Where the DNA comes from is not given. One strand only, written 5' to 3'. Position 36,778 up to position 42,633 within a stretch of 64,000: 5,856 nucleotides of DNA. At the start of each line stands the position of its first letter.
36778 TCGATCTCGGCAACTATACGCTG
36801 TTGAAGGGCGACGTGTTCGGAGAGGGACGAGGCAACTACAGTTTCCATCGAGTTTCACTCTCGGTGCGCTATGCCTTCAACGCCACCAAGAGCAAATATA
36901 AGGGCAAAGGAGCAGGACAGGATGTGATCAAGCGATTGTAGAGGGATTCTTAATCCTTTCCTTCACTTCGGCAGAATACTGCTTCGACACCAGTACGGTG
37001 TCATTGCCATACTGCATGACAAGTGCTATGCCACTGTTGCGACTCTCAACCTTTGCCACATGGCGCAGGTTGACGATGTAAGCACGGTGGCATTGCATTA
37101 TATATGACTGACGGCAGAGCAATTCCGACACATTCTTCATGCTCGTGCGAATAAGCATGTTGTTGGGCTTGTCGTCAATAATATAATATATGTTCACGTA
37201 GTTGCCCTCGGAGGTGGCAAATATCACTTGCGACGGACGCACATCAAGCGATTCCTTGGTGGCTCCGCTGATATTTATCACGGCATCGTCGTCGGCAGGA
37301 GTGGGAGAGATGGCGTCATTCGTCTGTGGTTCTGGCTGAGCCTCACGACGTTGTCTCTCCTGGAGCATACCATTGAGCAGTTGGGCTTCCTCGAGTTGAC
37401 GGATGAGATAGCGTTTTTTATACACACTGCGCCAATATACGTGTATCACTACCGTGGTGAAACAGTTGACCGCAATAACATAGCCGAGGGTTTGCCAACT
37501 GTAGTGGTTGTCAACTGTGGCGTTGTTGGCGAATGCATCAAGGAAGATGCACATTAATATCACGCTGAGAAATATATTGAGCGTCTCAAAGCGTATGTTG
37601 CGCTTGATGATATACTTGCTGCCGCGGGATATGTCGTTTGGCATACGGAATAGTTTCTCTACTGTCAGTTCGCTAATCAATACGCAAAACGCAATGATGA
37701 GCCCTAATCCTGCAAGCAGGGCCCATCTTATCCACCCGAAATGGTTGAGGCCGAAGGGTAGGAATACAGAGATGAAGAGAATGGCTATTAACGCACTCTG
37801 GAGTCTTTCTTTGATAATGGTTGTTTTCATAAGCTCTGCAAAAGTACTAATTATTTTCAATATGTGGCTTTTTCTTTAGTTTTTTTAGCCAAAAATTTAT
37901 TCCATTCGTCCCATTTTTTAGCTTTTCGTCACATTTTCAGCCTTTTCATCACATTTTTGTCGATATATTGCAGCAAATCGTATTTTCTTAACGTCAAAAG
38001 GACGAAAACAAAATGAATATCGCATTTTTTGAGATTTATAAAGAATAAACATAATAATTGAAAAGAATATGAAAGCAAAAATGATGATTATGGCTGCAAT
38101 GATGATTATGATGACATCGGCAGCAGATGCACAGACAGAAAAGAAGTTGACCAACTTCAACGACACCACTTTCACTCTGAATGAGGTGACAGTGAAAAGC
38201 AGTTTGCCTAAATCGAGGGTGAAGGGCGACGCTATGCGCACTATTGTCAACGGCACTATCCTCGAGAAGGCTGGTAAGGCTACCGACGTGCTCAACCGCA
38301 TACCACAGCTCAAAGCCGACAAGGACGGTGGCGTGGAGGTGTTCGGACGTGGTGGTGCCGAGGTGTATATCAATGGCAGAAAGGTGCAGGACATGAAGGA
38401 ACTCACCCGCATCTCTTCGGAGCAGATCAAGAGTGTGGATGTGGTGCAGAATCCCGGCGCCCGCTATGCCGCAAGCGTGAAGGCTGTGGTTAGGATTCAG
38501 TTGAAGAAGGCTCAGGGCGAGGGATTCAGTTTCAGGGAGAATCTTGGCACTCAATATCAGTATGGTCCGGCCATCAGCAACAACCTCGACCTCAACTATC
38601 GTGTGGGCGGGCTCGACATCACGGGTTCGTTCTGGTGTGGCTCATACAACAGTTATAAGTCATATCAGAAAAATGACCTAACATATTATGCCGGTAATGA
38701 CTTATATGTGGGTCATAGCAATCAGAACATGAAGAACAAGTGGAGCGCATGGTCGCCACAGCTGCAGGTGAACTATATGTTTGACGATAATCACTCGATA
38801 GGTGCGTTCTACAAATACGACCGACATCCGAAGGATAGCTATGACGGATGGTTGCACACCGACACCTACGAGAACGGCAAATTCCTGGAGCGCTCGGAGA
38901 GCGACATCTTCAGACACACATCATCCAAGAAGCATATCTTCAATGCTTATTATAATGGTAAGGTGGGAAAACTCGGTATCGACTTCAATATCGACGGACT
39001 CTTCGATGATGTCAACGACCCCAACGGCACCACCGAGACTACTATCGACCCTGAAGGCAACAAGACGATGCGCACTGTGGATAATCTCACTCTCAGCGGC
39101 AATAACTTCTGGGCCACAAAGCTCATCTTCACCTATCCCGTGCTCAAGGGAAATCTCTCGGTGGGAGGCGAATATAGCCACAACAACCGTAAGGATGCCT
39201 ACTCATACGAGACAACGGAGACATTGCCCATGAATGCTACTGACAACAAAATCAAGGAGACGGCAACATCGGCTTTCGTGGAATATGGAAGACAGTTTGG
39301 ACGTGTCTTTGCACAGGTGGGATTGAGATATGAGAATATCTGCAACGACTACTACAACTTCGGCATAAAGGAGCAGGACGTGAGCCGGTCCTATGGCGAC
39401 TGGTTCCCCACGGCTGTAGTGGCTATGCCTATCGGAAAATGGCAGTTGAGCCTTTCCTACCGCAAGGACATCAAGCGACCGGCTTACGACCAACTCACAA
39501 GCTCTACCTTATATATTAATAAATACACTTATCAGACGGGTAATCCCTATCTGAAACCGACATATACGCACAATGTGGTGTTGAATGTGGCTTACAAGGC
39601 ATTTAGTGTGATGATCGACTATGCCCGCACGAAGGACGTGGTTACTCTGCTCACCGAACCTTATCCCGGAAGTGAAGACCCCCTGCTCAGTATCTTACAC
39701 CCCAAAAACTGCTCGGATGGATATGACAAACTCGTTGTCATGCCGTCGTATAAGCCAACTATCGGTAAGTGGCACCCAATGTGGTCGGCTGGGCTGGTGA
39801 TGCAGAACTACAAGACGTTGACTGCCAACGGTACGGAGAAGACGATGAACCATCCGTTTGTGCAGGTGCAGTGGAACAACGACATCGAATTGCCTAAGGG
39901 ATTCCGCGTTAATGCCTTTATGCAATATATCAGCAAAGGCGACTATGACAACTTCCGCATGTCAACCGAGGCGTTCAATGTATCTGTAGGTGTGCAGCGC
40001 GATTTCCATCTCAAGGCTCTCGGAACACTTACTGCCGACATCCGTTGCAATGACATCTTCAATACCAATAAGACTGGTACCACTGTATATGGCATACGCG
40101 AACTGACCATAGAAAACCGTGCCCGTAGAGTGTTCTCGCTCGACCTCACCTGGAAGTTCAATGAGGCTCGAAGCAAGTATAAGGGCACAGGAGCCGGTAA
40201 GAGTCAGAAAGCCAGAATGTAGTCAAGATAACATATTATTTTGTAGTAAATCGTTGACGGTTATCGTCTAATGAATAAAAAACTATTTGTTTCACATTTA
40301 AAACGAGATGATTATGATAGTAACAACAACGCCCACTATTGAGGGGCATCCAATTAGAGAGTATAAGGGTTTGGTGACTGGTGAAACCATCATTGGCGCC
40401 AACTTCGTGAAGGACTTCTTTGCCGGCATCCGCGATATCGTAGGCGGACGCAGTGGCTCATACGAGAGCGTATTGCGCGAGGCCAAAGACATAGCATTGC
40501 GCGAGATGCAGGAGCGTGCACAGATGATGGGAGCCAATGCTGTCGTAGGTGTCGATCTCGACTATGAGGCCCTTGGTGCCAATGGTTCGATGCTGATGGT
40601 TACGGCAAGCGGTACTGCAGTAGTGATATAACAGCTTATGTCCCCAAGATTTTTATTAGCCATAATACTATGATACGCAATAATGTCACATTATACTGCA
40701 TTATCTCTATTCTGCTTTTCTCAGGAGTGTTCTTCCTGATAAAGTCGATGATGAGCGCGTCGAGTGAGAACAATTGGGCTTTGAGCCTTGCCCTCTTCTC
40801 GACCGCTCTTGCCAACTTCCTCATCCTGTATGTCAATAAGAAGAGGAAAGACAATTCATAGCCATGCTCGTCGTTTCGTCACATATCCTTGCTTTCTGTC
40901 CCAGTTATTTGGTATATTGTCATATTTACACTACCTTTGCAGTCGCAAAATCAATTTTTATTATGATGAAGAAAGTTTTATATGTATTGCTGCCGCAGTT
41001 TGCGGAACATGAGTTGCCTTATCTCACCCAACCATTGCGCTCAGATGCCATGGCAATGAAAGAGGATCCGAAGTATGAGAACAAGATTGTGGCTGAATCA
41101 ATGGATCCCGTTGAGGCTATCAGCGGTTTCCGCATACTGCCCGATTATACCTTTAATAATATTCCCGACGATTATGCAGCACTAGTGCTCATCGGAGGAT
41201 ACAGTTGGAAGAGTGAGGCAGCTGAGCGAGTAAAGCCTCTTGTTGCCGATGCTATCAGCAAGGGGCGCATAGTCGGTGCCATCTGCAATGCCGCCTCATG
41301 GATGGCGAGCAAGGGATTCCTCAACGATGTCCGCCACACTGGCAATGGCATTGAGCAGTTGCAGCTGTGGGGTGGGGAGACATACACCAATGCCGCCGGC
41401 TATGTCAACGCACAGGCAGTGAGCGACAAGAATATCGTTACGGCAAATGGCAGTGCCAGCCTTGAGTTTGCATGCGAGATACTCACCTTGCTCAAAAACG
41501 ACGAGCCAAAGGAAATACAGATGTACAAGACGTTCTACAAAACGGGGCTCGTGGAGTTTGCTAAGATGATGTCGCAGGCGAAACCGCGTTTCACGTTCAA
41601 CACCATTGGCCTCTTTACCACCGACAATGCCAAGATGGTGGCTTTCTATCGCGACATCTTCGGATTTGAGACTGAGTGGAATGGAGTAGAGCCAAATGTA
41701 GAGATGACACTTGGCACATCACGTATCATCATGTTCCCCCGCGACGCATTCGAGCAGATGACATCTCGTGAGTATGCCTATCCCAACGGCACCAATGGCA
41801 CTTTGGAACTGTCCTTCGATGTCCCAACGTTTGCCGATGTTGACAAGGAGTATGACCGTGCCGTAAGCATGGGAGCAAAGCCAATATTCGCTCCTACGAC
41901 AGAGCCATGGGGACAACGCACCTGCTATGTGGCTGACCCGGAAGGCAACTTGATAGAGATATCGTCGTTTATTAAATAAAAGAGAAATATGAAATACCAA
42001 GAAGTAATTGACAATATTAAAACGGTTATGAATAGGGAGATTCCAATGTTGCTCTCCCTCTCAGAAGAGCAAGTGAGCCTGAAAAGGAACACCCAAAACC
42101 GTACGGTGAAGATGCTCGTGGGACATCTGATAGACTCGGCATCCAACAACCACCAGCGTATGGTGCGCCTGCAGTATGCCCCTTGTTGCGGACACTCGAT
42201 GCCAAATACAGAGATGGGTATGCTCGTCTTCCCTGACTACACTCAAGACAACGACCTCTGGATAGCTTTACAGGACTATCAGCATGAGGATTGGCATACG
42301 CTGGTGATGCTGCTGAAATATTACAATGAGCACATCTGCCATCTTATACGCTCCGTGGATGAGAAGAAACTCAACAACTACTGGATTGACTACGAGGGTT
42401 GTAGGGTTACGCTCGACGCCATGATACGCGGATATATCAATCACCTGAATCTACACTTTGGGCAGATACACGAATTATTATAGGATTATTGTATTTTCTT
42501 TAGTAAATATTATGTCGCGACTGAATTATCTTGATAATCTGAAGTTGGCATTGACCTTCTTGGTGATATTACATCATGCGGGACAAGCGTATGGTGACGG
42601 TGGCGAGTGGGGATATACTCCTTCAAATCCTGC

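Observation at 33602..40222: Tandem duplication of a divergent module: 4-TM LytTR regulator without receiver domain + TonB-dependent-like OM barrel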

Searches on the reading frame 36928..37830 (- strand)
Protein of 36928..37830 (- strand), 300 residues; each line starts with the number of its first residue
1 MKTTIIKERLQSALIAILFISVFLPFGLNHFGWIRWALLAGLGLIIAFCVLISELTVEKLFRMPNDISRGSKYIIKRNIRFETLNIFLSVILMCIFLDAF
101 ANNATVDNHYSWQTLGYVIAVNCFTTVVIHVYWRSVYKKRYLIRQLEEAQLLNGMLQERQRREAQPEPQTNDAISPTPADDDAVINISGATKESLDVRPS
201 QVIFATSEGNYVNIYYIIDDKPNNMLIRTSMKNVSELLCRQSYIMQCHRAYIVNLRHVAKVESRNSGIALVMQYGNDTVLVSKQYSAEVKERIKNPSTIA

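Call 3: search_protein_families(library=pfam, proteins=[window:36928-37830:-], max_evalue=0.1)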
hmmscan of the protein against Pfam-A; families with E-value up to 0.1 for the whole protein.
window:36928-37830:- (300 aa): 3 families
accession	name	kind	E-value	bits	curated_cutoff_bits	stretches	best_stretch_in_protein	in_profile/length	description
PF04397.21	LytTR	-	5.7e-14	52.6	22.6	1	197-293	6-97/98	LytTr DNA-binding domain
PF03706.18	LPG_synthase_TM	-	0.0017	18.3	33.4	0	4-52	112-161/302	Lysylphosphatidylglycerol synthase TM region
PF09905.14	VF530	-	0.046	14.4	27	0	107-126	18-37/63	DNA-binding protein VF530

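Call 4: search_protein_families(library=ncbifam, proteins=[window:36928-37830:-], max_evalue=0.1)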
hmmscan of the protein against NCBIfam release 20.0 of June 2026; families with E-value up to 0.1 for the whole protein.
window:36928-37830:- (300 aa): 4 families
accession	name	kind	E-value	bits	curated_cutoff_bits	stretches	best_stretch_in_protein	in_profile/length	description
NF008677.0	PRK11697.1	equivalog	4.4e-08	32.8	246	1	197-293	147-235/238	two-component system response regulator BtsR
TIGR03025.1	EPS_sugtrans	subfamily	0.011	15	295.55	1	74-256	53-246/445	exopolysaccharide biosynthesis polyprenyl glycosylphosphotransferase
NF010684.1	PRK14084.1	equivalog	0.054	13.2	375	1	240-293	199-252/254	response regulator transcription factor LytR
TIGR03023.1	WcaJ_sugtrans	equivalog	0.079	12.2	410.75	0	75-236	57-218/453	undecaprenyl-phosphate glucose phosphotransferase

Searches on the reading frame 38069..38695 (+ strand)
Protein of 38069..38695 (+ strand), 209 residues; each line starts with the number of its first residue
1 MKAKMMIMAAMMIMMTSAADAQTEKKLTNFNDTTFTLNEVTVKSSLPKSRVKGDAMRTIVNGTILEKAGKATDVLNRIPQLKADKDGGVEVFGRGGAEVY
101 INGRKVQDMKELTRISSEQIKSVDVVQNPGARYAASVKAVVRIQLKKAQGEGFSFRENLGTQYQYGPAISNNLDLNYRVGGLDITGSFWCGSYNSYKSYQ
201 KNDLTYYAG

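Call 19: search_protein_families(library=pfam, proteins=[window:38069-38695:+], max_evalue=10)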
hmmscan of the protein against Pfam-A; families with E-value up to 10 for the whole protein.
seq(209 aa): 2 families
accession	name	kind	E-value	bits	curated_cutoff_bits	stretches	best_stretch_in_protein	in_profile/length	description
PF07715.20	Plug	-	0.00068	20.5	23.9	1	68-133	22-99/107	TonB-dependent Receptor Plug Domain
PF22421.1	SYY_C-terminal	-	0.15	12.4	27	0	99-112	46-59/83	Tyrosine--tRNA ligase SYY-like C-terminal domain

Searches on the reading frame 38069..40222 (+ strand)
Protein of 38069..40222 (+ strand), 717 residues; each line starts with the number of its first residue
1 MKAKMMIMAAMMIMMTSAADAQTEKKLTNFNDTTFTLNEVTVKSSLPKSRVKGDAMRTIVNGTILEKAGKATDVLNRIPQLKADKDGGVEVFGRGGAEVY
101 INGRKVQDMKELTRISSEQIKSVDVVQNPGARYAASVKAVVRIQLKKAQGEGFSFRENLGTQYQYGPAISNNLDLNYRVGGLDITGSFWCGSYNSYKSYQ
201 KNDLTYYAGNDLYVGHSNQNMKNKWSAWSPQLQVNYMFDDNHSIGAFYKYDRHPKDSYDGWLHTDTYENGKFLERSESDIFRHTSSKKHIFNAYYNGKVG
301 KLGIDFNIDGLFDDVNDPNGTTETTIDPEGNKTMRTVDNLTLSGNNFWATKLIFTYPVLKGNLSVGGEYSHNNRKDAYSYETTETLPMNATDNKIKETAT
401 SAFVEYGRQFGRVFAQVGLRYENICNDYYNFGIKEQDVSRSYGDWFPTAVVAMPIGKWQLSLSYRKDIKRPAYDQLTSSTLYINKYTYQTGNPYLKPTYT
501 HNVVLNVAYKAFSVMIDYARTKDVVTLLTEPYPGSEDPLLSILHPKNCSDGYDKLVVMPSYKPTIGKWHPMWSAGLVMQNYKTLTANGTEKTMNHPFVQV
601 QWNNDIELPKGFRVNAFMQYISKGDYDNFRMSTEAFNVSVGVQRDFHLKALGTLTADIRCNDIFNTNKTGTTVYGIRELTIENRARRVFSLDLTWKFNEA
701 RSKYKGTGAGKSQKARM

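Call 3: search_protein_families(library=pfam, proteins=[window:38069-40222:+], max_evalue=0.1)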
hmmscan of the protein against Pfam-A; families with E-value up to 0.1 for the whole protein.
window:38069-40222:+ (717 aa): 1 family
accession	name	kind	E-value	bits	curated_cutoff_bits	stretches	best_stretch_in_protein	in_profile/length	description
PF14905.12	OMP_b-brl_3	-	5.1e-61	207.4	27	1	299-695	3-408/408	Outer membrane protein beta-barrel family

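Call 4: search_protein_families(library=ncbifam, proteins=[window:38069-40222:+], max_evalue=0.1)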
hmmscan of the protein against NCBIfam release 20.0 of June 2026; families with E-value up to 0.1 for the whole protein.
window:38069-40222:+ (717 aa): 0 families

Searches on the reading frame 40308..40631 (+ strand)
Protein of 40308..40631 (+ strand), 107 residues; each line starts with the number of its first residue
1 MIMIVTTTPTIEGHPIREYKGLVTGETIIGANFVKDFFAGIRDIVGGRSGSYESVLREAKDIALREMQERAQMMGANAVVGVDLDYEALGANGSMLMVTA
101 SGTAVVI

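Call 60: search_protein_families(library=pfam, proteins=[window:40308-40631:+], max_evalue=0.001)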
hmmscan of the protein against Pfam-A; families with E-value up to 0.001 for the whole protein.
window:40308-40631:+ (107 aa): 2 families
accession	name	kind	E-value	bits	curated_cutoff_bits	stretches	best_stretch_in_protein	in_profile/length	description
PF01906.23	YbjQ_1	-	8e-41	139.3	23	1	3-107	1-103/103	Putative heavy-metal-binding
PF23025.1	YbjQ_2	-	3.8e-05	24.4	29.1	1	63-107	60-101/103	C2 domain-containing protein 5, YbjQ-like domain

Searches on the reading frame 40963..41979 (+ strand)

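Call 60: search_protein_families(library=pfam, proteins=[window:40963-41979:+], max_evalue=0.001)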
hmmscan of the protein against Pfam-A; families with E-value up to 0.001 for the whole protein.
window:40963-41979:+ (338 aa): 4 families
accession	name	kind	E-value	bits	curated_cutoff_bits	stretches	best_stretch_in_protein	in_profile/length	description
PF01965.30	DJ-1_PfpI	-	2.5e-22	79.9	26.6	1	3-175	1-164/165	DJ-1/PfpI family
PF00903.31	Glyoxalase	-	2.4e-16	60.7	20.6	1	212-333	2-121/121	Glyoxalase/Bleomycin resistance protein/Dioxygenase superfamily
PF18029.7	Glyoxalase_6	-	3.4e-09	37.7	23.6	1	219-333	6-105/106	Glyoxalase-like domain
PF12681.13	Glyoxalase_2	-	1.8e-07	31.5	30.1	1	217-335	6-115/118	Glyoxalase-like domain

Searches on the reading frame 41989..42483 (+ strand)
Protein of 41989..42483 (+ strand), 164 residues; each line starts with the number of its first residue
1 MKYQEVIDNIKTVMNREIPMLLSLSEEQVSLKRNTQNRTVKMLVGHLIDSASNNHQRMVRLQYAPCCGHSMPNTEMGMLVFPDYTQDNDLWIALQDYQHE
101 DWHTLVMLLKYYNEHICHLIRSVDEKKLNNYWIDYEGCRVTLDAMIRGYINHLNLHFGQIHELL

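Call 60: search_protein_families(library=pfam, proteins=[window:41989-42483:+], max_evalue=0.001)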
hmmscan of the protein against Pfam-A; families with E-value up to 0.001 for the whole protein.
window:41989-42483:+ (164 aa): 1 family
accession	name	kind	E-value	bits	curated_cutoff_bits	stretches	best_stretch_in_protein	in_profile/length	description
PF12867.12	DinB_2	-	1.7e-06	28.9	24.8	1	22-160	14-128/128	DinB superfamily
